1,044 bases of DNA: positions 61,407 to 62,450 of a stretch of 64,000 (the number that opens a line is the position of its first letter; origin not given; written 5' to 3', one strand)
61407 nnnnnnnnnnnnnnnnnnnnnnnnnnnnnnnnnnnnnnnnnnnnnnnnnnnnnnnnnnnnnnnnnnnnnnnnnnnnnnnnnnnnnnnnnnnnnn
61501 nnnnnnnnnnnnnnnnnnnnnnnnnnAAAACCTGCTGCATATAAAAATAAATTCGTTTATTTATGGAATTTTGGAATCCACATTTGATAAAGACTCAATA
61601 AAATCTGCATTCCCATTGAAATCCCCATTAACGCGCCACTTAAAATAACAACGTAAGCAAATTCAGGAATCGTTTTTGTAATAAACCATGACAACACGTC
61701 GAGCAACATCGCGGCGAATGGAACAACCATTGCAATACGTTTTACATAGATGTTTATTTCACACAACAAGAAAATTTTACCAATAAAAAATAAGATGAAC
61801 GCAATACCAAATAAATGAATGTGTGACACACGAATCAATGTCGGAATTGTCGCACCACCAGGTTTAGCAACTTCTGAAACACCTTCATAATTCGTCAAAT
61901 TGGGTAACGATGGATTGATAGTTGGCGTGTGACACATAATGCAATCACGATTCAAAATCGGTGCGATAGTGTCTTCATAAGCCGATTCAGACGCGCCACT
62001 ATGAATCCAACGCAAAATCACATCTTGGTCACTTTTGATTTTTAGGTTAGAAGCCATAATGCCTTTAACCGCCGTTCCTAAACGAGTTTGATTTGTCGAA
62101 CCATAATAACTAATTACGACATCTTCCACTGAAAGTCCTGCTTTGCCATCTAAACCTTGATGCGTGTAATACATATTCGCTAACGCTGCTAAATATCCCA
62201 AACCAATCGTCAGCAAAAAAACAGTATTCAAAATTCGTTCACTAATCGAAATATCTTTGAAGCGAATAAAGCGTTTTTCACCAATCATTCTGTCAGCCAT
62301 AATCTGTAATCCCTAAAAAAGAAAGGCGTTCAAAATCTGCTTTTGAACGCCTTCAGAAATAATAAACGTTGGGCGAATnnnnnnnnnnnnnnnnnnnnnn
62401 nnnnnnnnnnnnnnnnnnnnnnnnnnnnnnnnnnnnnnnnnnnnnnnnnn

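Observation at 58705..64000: Candidate trans-envelope redox module: cytochrome c, CXXCH-porin, 4-TM CXXCH protein, sensor kinase and sigma-54 activator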

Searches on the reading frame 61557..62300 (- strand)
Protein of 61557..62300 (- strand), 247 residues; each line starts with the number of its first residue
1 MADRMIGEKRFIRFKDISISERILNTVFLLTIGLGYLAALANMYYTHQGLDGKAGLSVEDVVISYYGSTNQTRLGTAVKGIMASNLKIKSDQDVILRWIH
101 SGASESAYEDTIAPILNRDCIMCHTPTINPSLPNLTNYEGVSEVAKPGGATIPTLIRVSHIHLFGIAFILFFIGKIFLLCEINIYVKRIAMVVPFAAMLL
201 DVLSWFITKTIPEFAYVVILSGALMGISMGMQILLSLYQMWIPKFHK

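Call 4: search_protein_families(library=pfam, proteins=[window:61557-62300:-], max_evalue=0.1)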
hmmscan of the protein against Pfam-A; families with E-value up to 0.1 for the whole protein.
window:61557-62300:- (247 aa): 0 families

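Call 7: search_protein_families(library=ncbifam, proteins=[window:61557-62300:-], max_evalue=0.1)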
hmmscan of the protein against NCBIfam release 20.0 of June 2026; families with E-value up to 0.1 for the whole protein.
window:61557-62300:- (247 aa): 0 families

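Call 24: find_homologous_proteins(query=window:61557-62300:-, max_evalue=0.001)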
Query window:61557-62300:- (247 aa): 1328 proteins with E <= 0.001 among 1718 candidates; the best 120 are listed.
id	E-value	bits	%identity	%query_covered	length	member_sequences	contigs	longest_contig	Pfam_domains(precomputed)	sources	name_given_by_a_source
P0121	4.9e-159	545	100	100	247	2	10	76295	PF27139.1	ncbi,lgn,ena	-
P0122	1.2e-146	505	92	98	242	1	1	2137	PF27139.1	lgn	-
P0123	3.7e-145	500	91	98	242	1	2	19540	PF27139.1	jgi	jgi:hypothetical protein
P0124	2.9e-144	497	91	98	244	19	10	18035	PF27139.1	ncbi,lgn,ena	-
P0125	3.0e-143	494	90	98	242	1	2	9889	PF27139.1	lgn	-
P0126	3.6e-140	484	93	95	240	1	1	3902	PF27139.1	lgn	-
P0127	6.4e-140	483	88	99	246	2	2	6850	PF27139.1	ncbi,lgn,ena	-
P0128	1.2e-139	482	92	95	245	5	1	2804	PF27139.1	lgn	-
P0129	3.5e-138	477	89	96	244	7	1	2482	PF27139.1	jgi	jgi:hypothetical protein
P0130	1.3e-137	475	90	95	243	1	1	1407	PF27139.1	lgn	-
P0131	3.1e-137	474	89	96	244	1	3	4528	PF27139.1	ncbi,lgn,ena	-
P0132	7.7e-137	473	88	96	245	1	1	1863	PF27139.1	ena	-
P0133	9.9e-136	469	89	96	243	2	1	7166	PF27139.1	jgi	jgi:hypothetical protein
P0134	3.1e-135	468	86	96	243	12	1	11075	PF27139.1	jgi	jgi:hypothetical protein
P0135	1.0e-133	463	84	96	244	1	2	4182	PF27139.1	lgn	-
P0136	2.8e-133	461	87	96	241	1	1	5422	PF27139.1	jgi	jgi:hypothetical protein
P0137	3.9e-133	461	87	96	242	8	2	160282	PF27139.1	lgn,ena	-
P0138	5.2e-133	460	87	96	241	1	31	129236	PF27139.1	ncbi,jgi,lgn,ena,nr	ncbi:MAG: hypothetical protein QX193_05165 [Methylococcales bacterium]|jgi:hypothetical protein|nr:h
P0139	1.6e-132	459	87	96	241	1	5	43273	PF27139.1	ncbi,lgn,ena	-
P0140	1.6e-132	459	86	96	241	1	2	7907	PF27139.1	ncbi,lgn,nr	ncbi:MAG: hypothetical protein EXR89_04845 [Methylococcaceae bacterium]|nr:hypothetical protein [Met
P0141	1.9e-132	458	86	96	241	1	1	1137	PF27139.1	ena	-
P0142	5.1e-132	457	85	96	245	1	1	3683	PF27139.1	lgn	-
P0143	6.1e-132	457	86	94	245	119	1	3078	PF27139.1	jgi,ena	jgi:hypothetical protein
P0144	1.3e-131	456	86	95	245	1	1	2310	PF27139.1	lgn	-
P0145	3.6e-129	448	82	95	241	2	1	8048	PF27139.1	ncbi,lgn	ncbi:MAG: hypothetical protein WAX77_01530 [Methylococcaceae bacterium]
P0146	9.6e-129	446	84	94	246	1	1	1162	PF27139.1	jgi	jgi:hypothetical protein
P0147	1.3e-128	446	84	94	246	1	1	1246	PF27139.1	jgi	jgi:hypothetical protein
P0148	1.7e-127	442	83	95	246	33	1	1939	PF27139.1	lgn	-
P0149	2.0e-127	442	81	97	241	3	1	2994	PF27139.1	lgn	-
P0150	3.7e-127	441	78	96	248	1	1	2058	PF27139.1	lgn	-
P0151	1.4e-126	439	84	94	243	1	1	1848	PF27139.1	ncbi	-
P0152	2.2e-126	439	81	95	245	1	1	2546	PF27139.1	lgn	-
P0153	2.7e-126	438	79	96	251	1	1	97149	PF27139.1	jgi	jgi:hypothetical protein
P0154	2.9e-126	438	80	96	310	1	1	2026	PF27139.1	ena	-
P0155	3.1e-126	438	82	94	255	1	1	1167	PF27139.1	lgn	-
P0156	5.4e-126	437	82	94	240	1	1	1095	PF27139.1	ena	-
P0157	8.9e-126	437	82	94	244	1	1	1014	PF27139.1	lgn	-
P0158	7.5e-125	434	79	94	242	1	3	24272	PF27139.1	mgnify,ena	mgnify:CR=1 FL=1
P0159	1.3e-124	433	80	95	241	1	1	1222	PF27139.1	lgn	-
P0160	2.0e-124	432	79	94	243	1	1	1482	PF27139.1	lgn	-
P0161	2.0e-124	432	78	96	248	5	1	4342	PF27139.1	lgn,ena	-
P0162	2.6e-124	432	81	94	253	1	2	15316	PF27139.1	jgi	jgi:hypothetical protein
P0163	2.7e-124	432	81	94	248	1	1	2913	PF27139.1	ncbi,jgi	jgi:hypothetical protein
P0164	4.4e-124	431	79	97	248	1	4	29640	PF27139.1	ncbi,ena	-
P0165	4.6e-124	431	78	96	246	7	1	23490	PF27139.1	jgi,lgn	jgi:NADH:ubiquinone oxidoreductase subunit K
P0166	7.8e-124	430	80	94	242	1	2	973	PF27139.1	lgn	-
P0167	9.3e-124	430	79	94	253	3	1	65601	PF27139.1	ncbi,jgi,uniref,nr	ncbi:hypothetical protein [Crenothrix polyspora]|uniref:Elongation factor-1 alpha n=1 Tax=Crenothrix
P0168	1.4e-123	429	80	94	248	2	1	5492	PF27139.1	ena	-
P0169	1.8e-123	429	78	94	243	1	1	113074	PF27139.1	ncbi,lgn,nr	ncbi:MAG: hypothetical protein NTY69_05030 [Methylococcales bacterium]|nr:hypothetical protein [Meth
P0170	1.8e-123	429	81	94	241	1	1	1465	PF27139.1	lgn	-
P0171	3.0e-123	428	79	96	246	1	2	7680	PF27139.1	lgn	-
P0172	3.2e-123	428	78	95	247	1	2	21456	PF27139.1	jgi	jgi:hypothetical protein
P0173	4.1e-123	428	79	95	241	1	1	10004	PF27139.1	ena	-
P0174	4.4e-123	428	79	95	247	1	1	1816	PF27139.1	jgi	jgi:hypothetical protein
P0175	6.8e-123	427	77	94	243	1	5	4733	PF27139.1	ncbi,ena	-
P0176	9.4e-123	427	79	95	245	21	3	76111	PF27139.1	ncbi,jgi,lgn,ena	ncbi:MAG: hypothetical protein WCS87_02075 [Methylococcaceae bacterium]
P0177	1.0e-122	427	77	96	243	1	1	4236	PF27139.1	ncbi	-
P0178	1.3e-122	426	78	95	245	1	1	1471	PF27139.1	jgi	jgi:hypothetical protein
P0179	1.4e-122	426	79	95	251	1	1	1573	PF27139.1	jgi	jgi:hypothetical protein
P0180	1.4e-122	426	77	94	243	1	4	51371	PF27139.1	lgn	-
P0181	2.1e-122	426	78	94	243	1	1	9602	PF27139.1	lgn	-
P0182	2.2e-122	425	76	98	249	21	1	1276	PF27139.1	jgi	jgi:hypothetical protein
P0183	2.4e-122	425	79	95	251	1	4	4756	PF27139.1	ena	-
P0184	2.4e-122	425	79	94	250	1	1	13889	PF27139.1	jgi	jgi:hypothetical protein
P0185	2.4e-122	425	76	98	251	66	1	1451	PF27139.1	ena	-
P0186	2.6e-122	425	77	94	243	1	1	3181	PF27139.1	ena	-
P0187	3.1e-122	425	77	97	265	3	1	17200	PF27139.1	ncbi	-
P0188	3.5e-122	425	78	96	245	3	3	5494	PF27139.1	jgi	jgi:hypothetical protein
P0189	4.9e-122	424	77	97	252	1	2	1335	PF27139.1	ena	-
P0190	5.0e-122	424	76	98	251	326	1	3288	PF27139.1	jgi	jgi:hypothetical protein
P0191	5.1e-122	424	79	95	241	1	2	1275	PF27139.1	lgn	-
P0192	5.4e-122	424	78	95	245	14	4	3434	PF27139.1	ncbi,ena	-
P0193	5.6e-122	424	77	95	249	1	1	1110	PF27139.1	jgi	jgi:hypothetical protein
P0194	6.0e-122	424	79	96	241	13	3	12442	PF27139.1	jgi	-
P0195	6.3e-122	424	77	95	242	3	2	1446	PF27139.1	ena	-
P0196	7.6e-122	424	79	94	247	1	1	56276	PF27139.1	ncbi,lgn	-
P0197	8.3e-122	424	77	97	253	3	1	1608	PF27139.1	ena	-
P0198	8.5e-122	424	78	96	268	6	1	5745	PF27139.1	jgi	jgi:hypothetical protein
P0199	8.6e-122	424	77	95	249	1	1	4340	PF27139.1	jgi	jgi:hypothetical protein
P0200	8.9e-122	423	77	95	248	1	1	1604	PF27139.1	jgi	jgi:hypothetical protein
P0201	1.1e-121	423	79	95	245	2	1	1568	PF27139.1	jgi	jgi:hypothetical protein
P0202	1.1e-121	423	79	96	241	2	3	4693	PF27139.1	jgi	-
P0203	1.2e-121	423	79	95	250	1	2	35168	PF27139.1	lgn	-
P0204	1.2e-121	423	78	95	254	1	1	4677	PF27139.1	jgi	jgi:hypothetical protein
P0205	1.3e-121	423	77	95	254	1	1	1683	PF27139.1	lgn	-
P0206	1.4e-121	423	75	97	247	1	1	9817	PF27139.1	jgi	jgi:hypothetical protein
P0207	1.5e-121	423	78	96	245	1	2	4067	PF27139.1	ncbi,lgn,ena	-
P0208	2.0e-121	422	79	94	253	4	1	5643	PF27139.1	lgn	-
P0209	2.2e-121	422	77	94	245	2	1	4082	PF27139.1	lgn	-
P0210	2.3e-121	422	78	96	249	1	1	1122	PF27139.1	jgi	jgi:hypothetical protein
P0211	2.3e-121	422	77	95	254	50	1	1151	PF27139.1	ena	-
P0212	3.4e-121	422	77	97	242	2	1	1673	PF27139.1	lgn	-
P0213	3.6e-121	421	76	96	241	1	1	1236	PF27139.1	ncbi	-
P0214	3.9e-121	421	76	95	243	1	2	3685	PF27139.1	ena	-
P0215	4.4e-121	421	78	94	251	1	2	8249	PF27139.1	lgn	-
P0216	4.5e-121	421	77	95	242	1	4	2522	PF27139.1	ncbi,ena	-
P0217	4.7e-121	421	76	97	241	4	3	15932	PF27139.1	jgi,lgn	jgi:hypothetical protein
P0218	5.5e-121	421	78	95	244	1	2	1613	PF27139.1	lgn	-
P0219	6.0e-121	421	75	98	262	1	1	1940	PF27139.1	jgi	jgi:hypothetical protein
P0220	8.0e-121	420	74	96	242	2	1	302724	PF27139.1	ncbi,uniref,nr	ncbi:hypothetical protein A1353_04645 [Methylomonas methanica]|uniref:Elongation factor-1 alpha n=1 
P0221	9.4e-121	420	76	96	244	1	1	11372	PF27139.1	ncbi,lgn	-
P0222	9.8e-121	420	79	94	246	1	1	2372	PF27139.1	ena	-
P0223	1.3e-120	420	77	95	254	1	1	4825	PF27139.1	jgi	jgi:hypothetical protein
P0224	1.3e-120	420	79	94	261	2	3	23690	PF27139.1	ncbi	ncbi:MAG: hypothetical protein ACXW1W_02515 [Methylococcaceae bacterium]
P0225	1.5e-120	419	76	96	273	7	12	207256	PF27139.1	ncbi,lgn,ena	-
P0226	1.7e-120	419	78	95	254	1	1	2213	PF27139.1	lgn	-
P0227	1.8e-120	419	76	96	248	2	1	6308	PF27139.1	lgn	-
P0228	1.9e-120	419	76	96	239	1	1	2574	PF27139.1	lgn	-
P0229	2.8e-120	419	79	95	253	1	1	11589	PF27139.1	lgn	-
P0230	3.2e-120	418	78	95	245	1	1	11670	PF27139.1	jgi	jgi:hypothetical protein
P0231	3.8e-120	418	76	95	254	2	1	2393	PF27139.1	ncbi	-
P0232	4.3e-120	418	76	96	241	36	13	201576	PF27139.1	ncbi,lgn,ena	-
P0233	4.6e-120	418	79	94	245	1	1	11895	PF27139.1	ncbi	ncbi:MAG: hypothetical protein ACXWT3_12850 [Methylococcaceae bacterium]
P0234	6.2e-120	417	78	95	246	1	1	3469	PF27139.1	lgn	-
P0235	6.7e-120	417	78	94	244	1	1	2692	PF27139.1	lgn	-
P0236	6.9e-120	417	77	95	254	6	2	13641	PF27139.1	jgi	jgi:hypothetical protein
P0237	8.2e-120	417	79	94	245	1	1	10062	PF27139.1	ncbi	ncbi:MAG: hypothetical protein ACXWTS_07265 [Methylococcaceae bacterium]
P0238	8.6e-120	417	75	95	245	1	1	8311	PF27139.1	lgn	-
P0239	1.0e-119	417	74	99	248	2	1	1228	PF27139.1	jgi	jgi:hypothetical protein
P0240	1.0e-119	417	77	95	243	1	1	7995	PF27139.1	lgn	-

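Call 30: find_related_loci(query=A2, collection=genome_contigs, flank=10000)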
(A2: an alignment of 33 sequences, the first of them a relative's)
Query A2 (247 aa) in genome_contigs; peptide patterns used: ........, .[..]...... (x = any residue, [..] = any of these).
599 stretches matched a pattern (row limit reached: there are more); 541 encode a relative of the query (tblastn E <= 1e-3); the best 80 are kept; 80 distinct loci.
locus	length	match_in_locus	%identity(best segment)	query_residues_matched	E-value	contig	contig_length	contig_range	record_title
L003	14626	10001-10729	91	4-246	2e-151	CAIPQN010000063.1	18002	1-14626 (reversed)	MAG: uncultured proteobacterium isolate MJ111018B_bin-0537 genome assembly, contig: bin-0537:063/110, whole genome shotg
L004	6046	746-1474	91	4-246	3e-152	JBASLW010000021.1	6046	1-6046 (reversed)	MAG: Methylococcaceae bacterium isolate MFD12109_ilm_asm_bin23 k127_95312, whole genome shotgun sequence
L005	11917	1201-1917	91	1-247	3e-150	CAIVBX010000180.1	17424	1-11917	MAG: uncultured proteobacterium isolate I2_bin-169 genome assembly, contig: bin-169:180/376, whole genome shotgun sequen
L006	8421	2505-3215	89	8-244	3e-145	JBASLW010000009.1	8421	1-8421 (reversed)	MAG: Methylococcaceae bacterium isolate MFD12109_ilm_asm_bin23 k127_70817, whole genome shotgun sequence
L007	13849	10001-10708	89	6-241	6e-145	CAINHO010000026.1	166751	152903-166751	MAG: uncultured proteobacterium isolate MJ120702A_bin-449 genome assembly, contig: bin-449:26/51, whole genome shotgun s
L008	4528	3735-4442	89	6-241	5e-147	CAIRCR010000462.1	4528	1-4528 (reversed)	MAG: uncultured proteobacterium isolate KT_bin-2439 genome assembly, contig: bin-2439:462/552, whole genome shotgun sequ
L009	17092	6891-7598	88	6-241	4e-142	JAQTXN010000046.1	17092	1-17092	MAG: Methylococcales bacterium isolate STC_14 NODE_7156_length_17092_cov_3.084940_Sandtown_C, whole genome shotgun seque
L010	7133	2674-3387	86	4-241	2e-141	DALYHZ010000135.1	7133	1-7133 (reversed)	MAG TPA_asm: Methylococcaceae bacterium isolate CTOTU46578 NODE_889_length_7133_cov_4.495055, whole genome shotgun seque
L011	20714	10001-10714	85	4-241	1e-139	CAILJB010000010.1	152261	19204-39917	MAG: uncultured proteobacterium isolate MJ-time_bin-5735 genome assembly, contig: bin-5735:010/135, whole genome shotgun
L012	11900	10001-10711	85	5-241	1e-138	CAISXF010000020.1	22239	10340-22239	MAG: uncultured proteobacterium isolate LJ-5-9m_bin-0986 genome assembly, contig: bin-0986:020/121, whole genome shotgun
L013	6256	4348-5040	86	11-241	3e-137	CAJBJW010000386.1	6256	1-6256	MAG: uncultured proteobacterium isolate Loc080925-5m_bin-0372 genome assembly, contig: bin-0372:386/406, whole genome sh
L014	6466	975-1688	84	11-247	6e-137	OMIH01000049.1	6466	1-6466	Methylococcaceae bacterium isolate AM_0244 genome assembly, contig: DGE0008AM2008_1_181478, whole genome shotgun sequenc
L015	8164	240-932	85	11-241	6e-136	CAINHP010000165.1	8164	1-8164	MAG: uncultured proteobacterium isolate Ki3-D2_bin-0182 genome assembly, contig: bin-0182:165/278, whole genome shotgun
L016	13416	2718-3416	83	9-241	3e-135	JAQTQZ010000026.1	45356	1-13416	MAG: Methylovulum sp. isolate STB_151 NODE_1665_length_45356_cov_5.020098_Sandtown_B, whole genome shotgun sequence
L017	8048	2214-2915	82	8-241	1e-135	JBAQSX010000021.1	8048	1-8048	MAG: Methylococcaceae bacterium isolate MFD12014_ilm_asm_bin15 k127_94293, whole genome shotgun sequence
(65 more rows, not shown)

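Call 34: search_protein_representatives(alignment_id=A2)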
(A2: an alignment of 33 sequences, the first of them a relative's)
Query: 33 sequences, 243 profile positions. Proteins with E-value up to 0.001 (for the whole library): 905; up to 1e-10: 401; up to 1e-30: 75. The best 150 are listed.
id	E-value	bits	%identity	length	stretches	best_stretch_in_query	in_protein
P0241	1.3e-127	440.9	-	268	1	5-239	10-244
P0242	1.1e-102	359.4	-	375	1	3-239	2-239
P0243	3.3e-97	341.4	-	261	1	9-241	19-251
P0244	9.5e-97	339.9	-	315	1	6-238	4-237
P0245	1.5e-93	329.4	-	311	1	5-237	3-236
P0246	2.8e-79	282.7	-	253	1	3-239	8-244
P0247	9.9e-77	274.4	-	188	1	59-241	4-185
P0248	6.5e-68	245.5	-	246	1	8-240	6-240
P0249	1.2e-64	234.8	-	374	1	7-238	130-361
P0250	2.1e-60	220.9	-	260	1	4-239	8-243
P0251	6.4e-55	203.0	-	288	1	27-239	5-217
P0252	4.5e-53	196.9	-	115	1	2-109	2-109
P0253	5.1e-53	196.7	-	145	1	102-200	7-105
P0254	7.5e-53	196.2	-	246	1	8-236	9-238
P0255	1.1e-51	192.3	-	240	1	7-239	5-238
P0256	1.7e-50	188.5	-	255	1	12-240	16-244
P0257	4.3e-50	187.2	-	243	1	8-239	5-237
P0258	3.0e-49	184.4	-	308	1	8-240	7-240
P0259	7.7e-49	183.1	-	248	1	12-241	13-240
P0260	9.9e-47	176.1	-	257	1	13-240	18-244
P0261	8.5e-46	173.1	-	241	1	13-238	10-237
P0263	1.3e-44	169.2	-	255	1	8-240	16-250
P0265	9.9e-44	166.3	-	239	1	16-239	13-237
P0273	1.1e-40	156.4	-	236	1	16-240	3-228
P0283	8.7e-38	146.9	-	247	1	11-239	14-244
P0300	1.1e-33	133.5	-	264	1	8-236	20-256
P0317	1.6e-30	123.1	-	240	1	9-238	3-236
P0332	4.3e-28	115.1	-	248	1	8-237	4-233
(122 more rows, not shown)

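Call 37: list_cluster_members(proteins=[P0246, P0250, P0255, P0257, P0263, P0273, P0283, P0300, P0317, P0332])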
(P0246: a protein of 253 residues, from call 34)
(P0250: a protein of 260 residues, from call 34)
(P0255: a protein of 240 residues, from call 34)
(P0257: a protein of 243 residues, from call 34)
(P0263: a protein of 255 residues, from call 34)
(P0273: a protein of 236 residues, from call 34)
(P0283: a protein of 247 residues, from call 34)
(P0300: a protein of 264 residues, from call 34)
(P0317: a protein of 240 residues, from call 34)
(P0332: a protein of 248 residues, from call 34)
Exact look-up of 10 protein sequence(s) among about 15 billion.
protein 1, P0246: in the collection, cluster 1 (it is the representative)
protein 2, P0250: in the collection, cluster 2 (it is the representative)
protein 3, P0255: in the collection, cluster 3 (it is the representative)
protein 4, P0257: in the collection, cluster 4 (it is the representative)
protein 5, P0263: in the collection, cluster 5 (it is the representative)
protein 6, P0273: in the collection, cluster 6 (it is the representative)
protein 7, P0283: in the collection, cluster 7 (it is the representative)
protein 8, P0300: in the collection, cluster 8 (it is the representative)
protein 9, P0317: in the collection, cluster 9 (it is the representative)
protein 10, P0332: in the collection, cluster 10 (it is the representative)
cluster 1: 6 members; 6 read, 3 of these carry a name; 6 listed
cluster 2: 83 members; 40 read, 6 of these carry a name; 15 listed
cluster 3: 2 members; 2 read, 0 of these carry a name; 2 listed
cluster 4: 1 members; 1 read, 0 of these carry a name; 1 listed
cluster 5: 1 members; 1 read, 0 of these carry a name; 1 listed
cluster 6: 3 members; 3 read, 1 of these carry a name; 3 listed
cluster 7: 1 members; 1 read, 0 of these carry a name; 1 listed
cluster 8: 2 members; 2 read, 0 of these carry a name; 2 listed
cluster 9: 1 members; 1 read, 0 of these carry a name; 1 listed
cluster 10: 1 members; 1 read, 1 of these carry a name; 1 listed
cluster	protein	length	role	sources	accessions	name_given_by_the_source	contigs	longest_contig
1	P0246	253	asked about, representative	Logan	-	-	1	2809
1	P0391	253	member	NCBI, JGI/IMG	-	hypothetical protein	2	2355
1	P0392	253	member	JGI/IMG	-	hypothetical protein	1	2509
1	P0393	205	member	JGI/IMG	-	hypothetical protein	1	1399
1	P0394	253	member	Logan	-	-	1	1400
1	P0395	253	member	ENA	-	-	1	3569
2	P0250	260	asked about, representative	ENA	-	-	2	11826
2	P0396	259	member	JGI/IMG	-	hypothetical protein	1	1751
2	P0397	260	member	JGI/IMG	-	hypothetical protein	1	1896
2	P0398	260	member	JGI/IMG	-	hypothetical protein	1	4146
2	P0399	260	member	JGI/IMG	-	hypothetical protein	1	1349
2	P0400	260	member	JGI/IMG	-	hypothetical protein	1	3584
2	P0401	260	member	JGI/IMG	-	hypothetical protein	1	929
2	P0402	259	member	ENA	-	-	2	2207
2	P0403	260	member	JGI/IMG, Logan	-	-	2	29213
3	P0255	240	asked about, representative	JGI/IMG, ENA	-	-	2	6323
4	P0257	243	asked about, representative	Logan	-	-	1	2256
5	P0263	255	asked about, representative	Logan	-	-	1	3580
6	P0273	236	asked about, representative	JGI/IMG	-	hypothetical protein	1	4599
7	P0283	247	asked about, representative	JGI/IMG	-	-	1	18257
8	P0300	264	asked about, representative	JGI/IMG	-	-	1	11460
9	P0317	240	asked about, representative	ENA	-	-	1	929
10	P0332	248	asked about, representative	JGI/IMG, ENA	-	hypothetical protein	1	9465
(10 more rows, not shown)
